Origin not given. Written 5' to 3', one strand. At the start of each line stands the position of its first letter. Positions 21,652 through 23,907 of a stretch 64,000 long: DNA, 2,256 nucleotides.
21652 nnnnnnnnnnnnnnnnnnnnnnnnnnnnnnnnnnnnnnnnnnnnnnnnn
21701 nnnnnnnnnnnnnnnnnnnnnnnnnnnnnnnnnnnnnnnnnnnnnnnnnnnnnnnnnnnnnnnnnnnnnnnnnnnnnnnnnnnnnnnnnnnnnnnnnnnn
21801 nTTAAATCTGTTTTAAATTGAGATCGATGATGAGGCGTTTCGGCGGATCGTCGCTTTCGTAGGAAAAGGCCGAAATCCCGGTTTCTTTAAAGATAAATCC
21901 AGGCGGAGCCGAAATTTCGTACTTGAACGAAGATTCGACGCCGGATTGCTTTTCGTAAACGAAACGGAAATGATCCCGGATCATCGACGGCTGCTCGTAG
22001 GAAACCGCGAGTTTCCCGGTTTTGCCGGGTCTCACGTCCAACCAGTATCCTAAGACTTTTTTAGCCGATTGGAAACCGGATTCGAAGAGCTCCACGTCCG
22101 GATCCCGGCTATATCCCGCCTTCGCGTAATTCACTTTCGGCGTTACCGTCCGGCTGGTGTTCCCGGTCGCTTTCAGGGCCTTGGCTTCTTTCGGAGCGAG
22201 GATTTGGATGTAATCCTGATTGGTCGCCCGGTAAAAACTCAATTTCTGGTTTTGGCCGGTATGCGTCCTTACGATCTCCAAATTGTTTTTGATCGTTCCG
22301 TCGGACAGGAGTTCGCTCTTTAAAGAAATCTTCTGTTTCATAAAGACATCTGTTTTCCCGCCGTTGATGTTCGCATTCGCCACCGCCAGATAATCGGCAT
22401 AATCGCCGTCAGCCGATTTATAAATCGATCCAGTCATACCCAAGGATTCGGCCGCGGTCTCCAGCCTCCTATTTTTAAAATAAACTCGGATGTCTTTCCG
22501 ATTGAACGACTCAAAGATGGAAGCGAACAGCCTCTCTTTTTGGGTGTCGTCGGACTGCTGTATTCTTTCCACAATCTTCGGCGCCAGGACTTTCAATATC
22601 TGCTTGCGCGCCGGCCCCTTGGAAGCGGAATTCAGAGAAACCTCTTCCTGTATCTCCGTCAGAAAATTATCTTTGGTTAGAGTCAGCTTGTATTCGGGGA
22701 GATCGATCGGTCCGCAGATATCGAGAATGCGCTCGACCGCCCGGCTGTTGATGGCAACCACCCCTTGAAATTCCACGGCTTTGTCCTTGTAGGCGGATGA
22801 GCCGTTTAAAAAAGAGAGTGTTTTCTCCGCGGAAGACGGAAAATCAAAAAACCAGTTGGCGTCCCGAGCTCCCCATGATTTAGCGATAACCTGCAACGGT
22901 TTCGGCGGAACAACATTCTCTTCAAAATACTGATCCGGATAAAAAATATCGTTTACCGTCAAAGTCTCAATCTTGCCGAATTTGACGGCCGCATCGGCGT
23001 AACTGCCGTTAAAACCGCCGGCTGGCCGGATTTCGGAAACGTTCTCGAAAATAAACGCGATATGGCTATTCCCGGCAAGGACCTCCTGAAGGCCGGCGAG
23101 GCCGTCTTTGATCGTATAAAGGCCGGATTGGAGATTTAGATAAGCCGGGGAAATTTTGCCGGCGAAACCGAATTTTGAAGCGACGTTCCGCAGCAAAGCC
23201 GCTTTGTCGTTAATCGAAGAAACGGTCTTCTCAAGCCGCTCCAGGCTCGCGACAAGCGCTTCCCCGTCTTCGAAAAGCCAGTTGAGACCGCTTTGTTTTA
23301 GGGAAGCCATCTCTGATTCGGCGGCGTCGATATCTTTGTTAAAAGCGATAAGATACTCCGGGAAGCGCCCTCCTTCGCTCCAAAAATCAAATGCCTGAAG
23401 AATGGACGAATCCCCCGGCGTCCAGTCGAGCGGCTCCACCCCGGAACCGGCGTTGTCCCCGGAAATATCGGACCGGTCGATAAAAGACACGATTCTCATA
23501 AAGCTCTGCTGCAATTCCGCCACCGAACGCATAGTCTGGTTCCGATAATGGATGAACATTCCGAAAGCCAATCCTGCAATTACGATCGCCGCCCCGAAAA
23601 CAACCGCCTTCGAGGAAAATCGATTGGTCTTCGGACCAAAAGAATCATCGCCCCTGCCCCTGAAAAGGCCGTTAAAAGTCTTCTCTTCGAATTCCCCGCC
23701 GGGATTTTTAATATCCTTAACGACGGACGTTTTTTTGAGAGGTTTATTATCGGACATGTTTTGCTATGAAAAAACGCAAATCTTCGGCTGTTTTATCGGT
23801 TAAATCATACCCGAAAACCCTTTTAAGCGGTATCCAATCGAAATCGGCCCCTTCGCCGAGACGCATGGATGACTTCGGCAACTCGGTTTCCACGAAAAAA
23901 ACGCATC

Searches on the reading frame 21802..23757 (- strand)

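Call 72: search_protein_families(library=pfam, proteins=[window:21802-23757:-], max_evalue=0.001)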
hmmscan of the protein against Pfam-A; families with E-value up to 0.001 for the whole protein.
window:21802-23757:- (651 aa): 1 family
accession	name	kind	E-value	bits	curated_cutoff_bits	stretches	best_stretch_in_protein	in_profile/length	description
PF13196.11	DUF4012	-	3.4e-14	54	28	1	229-372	2-142/144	Protein of unknown function (DUF4012)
